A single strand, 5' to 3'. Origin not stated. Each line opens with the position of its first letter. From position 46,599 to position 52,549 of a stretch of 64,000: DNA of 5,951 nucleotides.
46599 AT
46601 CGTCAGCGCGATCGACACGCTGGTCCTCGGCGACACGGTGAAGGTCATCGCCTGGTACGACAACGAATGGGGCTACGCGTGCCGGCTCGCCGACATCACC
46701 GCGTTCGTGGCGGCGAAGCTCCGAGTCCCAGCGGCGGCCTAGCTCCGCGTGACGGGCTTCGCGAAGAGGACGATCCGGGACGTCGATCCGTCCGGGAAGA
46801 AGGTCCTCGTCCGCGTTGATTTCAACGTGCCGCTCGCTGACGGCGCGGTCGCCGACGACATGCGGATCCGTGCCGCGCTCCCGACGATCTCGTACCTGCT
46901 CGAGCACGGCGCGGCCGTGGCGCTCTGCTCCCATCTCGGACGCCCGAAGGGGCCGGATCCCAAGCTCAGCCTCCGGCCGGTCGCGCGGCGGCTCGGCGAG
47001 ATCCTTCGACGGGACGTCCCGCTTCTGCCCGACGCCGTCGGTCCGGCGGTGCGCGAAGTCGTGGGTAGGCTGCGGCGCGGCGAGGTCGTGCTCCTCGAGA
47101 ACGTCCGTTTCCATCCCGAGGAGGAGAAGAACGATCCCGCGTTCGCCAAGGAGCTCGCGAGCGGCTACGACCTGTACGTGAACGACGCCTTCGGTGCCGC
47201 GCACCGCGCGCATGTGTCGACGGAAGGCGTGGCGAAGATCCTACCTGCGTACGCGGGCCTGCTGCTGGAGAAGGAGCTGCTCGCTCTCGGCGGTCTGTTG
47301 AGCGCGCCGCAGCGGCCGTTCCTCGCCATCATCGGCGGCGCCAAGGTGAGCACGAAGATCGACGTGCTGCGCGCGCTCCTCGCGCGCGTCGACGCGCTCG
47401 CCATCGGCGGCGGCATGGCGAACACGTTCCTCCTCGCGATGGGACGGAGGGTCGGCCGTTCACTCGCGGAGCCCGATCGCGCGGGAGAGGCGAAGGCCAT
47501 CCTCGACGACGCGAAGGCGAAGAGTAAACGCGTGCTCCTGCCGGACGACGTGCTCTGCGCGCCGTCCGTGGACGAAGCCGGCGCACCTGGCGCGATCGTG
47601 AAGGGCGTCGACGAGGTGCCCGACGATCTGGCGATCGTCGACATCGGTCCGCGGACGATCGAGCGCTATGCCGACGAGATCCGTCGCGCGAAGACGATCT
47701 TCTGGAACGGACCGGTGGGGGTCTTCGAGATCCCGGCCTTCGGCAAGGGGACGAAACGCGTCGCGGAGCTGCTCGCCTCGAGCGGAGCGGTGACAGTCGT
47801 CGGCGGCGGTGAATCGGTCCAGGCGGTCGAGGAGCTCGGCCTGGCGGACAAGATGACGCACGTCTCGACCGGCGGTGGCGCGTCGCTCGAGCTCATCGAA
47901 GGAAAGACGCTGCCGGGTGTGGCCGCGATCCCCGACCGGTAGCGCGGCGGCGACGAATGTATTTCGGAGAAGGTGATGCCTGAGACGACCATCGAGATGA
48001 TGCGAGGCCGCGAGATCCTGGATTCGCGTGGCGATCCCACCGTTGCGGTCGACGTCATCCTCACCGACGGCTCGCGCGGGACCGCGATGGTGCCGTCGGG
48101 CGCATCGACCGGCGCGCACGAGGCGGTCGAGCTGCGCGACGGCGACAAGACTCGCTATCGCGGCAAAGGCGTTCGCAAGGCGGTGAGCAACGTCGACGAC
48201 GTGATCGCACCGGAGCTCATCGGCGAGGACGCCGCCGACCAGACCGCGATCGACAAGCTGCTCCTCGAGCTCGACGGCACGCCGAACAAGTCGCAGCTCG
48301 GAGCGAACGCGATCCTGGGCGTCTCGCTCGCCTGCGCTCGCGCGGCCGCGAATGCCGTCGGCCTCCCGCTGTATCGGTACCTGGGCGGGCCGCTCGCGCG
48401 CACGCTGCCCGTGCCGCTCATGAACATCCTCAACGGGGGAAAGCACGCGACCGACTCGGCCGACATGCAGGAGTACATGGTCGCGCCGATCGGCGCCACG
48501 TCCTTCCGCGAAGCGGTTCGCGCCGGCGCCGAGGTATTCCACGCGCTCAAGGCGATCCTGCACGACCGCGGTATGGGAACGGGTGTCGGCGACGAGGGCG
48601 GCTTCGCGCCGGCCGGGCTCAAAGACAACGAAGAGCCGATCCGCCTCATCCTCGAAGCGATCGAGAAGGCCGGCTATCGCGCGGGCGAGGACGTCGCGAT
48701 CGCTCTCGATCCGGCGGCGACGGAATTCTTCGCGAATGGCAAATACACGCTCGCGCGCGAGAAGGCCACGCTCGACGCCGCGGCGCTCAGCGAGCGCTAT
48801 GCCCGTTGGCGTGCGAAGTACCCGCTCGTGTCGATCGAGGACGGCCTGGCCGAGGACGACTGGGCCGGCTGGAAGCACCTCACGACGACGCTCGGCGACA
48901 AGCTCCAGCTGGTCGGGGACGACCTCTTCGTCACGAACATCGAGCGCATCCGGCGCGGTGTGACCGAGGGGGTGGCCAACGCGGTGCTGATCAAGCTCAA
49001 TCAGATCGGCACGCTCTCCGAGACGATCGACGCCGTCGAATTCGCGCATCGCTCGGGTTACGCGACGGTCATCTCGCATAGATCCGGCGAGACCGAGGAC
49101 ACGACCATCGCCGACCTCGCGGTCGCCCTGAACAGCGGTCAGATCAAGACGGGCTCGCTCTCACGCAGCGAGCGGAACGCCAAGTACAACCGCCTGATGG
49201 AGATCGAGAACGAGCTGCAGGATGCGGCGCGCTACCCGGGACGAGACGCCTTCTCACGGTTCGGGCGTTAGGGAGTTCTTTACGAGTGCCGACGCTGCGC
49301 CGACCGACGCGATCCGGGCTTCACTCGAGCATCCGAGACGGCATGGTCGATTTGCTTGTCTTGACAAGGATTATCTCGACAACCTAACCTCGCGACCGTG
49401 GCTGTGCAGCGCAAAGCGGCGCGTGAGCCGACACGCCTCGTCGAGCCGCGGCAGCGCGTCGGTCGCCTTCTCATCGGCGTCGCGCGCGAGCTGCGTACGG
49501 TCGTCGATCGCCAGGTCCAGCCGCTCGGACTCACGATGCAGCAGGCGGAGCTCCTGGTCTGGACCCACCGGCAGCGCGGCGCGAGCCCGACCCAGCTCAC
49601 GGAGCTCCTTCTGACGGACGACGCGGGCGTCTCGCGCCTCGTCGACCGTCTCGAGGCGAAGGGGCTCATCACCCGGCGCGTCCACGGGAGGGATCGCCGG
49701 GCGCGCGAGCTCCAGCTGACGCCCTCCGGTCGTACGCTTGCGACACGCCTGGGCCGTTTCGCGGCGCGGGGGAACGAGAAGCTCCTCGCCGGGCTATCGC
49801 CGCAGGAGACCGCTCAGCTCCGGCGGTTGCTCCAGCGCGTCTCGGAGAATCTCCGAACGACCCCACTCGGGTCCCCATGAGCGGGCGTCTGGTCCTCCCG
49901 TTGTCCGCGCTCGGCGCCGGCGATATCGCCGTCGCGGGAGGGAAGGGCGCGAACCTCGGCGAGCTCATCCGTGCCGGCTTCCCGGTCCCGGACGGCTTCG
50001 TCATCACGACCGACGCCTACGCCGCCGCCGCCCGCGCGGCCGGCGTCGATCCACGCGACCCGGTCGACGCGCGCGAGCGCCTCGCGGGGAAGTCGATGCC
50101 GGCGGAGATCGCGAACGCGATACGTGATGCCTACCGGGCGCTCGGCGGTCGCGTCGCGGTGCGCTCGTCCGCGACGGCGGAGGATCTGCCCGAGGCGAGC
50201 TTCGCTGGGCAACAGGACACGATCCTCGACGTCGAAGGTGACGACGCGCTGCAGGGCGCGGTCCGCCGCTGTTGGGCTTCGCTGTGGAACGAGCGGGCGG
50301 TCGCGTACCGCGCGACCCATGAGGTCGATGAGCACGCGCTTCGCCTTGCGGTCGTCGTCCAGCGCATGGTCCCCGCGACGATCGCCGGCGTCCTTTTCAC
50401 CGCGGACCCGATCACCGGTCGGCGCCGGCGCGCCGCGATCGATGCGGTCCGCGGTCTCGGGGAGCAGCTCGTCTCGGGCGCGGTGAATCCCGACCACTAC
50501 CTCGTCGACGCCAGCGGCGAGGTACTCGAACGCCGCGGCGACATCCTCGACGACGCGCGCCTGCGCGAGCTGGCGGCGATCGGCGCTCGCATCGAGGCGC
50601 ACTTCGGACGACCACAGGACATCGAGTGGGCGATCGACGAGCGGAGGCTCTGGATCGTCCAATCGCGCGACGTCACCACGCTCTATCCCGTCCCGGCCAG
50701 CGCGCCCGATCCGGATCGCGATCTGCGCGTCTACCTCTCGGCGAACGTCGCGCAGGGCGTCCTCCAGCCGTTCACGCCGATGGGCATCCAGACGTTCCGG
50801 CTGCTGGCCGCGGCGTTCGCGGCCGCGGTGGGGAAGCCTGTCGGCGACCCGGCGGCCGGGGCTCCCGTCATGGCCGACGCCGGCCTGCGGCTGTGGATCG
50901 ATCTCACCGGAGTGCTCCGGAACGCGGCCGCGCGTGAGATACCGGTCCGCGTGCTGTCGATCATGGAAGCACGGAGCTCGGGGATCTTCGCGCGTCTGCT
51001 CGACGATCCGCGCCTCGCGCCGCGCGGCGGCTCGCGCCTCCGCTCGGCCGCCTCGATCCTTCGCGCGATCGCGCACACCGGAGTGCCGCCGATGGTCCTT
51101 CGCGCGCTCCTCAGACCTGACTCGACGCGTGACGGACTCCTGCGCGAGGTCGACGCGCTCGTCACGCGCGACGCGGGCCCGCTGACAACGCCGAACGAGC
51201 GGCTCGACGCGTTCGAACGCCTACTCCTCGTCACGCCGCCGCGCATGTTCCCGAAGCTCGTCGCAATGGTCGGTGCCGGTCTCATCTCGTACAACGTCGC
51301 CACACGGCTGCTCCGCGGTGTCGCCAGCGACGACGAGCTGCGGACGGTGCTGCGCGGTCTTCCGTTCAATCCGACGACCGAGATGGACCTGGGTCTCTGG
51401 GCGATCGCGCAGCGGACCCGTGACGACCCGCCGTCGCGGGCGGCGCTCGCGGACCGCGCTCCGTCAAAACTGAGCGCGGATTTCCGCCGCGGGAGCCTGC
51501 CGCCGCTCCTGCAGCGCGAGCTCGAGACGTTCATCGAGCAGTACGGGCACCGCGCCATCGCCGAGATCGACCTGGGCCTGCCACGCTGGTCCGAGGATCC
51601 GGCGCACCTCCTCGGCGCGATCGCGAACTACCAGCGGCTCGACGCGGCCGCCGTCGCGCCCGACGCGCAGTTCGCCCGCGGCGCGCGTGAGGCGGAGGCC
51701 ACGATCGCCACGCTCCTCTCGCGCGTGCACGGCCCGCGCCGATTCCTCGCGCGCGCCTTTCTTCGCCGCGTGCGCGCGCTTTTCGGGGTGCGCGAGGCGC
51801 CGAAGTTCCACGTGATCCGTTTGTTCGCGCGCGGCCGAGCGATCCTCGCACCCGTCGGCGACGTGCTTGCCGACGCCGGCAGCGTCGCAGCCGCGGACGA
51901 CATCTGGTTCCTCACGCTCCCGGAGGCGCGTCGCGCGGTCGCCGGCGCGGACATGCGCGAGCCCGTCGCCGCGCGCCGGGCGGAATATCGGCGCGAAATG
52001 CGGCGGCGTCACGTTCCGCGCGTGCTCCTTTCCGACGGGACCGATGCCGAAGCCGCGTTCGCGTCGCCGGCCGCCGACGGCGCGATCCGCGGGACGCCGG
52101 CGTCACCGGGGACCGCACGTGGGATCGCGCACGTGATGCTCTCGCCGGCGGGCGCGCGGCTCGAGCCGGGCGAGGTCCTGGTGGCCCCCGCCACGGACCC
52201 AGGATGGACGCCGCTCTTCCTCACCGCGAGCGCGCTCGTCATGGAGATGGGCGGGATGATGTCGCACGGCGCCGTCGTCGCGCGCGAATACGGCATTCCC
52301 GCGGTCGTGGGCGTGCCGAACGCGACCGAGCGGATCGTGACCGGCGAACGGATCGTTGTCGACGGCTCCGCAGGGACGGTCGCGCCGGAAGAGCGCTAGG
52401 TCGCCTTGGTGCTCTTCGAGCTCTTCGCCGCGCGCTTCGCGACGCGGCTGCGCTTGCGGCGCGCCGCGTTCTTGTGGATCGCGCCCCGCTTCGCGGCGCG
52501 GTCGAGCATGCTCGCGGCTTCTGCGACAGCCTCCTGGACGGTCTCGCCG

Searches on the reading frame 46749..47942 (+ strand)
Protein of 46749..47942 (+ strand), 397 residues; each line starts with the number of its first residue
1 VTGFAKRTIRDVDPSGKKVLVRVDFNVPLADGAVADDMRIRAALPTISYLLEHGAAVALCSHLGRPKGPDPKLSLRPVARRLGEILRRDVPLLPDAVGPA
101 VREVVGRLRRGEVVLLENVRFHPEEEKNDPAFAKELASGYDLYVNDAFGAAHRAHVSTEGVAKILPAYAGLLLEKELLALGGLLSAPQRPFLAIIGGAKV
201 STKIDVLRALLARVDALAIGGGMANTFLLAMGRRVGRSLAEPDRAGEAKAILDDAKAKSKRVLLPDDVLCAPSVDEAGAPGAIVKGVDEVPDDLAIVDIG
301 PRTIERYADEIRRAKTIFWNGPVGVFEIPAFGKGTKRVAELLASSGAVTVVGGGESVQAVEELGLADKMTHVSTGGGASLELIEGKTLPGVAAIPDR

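Call 87: search_protein_families(library=pfam, proteins=[window:46749-47942:+], max_evalue=0.00001)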
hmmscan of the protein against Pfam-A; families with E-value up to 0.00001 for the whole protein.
window:46749-47942:+ (397 aa): 1 family
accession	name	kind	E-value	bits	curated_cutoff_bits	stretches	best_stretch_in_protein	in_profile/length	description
PF00162.24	PGK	-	1.4e-151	505.3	27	1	9-386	1-379/379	Phosphoglycerate kinase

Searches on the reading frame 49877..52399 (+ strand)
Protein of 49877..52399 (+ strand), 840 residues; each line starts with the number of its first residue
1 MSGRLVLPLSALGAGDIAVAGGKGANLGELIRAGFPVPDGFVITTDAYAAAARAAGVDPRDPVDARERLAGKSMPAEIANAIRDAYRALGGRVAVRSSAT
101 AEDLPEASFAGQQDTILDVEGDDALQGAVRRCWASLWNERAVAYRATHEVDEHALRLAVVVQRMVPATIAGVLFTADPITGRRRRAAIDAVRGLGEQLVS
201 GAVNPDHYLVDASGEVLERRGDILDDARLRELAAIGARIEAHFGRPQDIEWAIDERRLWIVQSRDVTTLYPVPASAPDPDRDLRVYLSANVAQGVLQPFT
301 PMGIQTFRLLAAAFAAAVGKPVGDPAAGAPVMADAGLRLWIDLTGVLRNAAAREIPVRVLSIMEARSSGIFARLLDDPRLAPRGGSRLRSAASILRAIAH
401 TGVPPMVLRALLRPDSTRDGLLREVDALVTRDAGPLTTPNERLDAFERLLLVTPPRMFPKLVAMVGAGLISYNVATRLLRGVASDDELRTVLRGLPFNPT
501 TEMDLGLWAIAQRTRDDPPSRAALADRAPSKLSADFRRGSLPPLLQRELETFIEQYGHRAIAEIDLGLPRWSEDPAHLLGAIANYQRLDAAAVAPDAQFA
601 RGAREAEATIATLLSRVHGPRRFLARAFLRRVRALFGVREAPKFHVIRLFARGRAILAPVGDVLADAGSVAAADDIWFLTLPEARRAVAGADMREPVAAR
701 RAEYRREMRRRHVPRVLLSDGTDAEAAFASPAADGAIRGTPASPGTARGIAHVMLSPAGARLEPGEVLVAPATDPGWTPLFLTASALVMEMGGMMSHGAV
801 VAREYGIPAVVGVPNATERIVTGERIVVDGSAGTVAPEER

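Call 87: search_protein_families(library=pfam, proteins=[window:49877-52399:+], max_evalue=0.00001)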
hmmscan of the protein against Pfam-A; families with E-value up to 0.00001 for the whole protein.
window:49877-52399:+ (840 aa): 2 families
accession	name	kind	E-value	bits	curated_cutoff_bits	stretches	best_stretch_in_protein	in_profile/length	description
PF01326.24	PPDK_N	-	3.3e-77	260.4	27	2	19-218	3-230/328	Pyruvate phosphate dikinase, AMP/ATP-binding domain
PF00391.29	PEP-utilizers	-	3.4e-26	91.1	23.1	1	763-833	2-72/72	PEP-utilising enzyme, mobile domain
